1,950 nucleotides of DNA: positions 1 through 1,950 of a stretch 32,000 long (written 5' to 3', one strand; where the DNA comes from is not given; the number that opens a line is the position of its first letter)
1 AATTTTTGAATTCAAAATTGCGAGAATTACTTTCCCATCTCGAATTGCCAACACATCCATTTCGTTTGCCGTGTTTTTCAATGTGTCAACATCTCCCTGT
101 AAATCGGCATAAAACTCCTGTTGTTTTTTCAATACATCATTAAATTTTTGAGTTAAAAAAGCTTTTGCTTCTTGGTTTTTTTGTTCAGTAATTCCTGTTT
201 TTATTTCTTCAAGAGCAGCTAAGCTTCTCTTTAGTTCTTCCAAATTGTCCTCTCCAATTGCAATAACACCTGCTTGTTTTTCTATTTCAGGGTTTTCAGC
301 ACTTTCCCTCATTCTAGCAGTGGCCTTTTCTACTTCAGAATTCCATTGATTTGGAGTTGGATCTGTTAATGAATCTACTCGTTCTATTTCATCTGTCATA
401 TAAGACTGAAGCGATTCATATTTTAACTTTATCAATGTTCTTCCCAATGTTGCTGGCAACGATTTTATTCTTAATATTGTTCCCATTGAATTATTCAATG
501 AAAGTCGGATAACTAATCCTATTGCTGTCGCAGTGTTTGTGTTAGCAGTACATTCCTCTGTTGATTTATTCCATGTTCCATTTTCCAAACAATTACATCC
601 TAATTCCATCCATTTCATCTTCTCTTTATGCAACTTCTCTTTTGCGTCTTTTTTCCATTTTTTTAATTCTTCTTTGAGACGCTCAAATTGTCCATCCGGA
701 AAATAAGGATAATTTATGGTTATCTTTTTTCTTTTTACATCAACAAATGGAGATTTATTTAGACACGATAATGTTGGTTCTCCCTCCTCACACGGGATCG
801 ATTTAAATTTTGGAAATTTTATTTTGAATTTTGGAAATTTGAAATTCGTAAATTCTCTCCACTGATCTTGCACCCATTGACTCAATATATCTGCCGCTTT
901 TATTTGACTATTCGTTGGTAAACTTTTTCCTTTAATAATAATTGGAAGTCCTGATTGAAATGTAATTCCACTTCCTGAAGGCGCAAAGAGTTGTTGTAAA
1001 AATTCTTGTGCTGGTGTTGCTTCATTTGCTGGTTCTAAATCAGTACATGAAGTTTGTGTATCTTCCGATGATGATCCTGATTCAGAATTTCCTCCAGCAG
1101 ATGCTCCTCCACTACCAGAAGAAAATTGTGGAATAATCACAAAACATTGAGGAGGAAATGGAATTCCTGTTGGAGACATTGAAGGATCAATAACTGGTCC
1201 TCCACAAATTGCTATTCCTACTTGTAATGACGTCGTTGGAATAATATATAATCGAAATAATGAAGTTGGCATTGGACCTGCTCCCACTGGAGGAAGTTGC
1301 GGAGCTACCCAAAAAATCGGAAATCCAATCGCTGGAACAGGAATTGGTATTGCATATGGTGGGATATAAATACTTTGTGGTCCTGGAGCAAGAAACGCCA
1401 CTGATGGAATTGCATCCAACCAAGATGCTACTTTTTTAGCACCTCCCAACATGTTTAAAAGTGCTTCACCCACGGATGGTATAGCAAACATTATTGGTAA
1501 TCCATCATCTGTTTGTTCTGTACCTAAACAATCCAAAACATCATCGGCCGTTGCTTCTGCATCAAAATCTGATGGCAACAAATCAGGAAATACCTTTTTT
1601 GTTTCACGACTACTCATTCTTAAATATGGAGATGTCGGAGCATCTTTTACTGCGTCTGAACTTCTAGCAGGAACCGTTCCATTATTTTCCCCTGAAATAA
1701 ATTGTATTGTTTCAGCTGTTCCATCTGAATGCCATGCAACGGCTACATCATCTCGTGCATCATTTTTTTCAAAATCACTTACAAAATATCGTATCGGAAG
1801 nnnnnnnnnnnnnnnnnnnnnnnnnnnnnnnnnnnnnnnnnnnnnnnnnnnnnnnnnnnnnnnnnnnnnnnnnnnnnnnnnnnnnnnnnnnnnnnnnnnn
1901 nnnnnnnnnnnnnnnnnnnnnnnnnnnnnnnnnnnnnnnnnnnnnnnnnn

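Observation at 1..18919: Co-directional block of five large or unknown envelope genes may form an uncharacterised cell-surface or host-contact system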

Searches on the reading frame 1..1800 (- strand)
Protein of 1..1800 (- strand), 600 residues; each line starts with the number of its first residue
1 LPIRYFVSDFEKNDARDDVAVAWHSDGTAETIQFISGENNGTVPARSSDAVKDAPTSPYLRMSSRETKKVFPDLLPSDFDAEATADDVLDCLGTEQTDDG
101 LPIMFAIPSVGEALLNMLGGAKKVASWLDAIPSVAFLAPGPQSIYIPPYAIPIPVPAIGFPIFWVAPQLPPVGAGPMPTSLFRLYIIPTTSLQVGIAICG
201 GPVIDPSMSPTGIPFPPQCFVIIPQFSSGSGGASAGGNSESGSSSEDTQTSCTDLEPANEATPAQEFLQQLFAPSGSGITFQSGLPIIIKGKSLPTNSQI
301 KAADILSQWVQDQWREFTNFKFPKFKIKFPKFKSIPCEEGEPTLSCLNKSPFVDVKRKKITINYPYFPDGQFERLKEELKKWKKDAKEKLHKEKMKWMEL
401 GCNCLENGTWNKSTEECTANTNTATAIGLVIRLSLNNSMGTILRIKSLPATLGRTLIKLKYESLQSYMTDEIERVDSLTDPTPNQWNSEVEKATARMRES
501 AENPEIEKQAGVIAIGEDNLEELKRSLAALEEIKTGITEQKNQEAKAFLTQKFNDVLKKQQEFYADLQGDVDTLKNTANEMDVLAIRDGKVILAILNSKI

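Call 84: find_related_loci(query=window:1-1800:-, collection=metagenome_contigs, flank=10000)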
Query window:1-1800:- (600 aa) in metagenome_contigs; peptide patterns used: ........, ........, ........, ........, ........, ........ (x = any residue, [..] = any of these).
125 stretches matched a pattern, but none encodes a relative of the query by tblastn (E <= 1e-3).
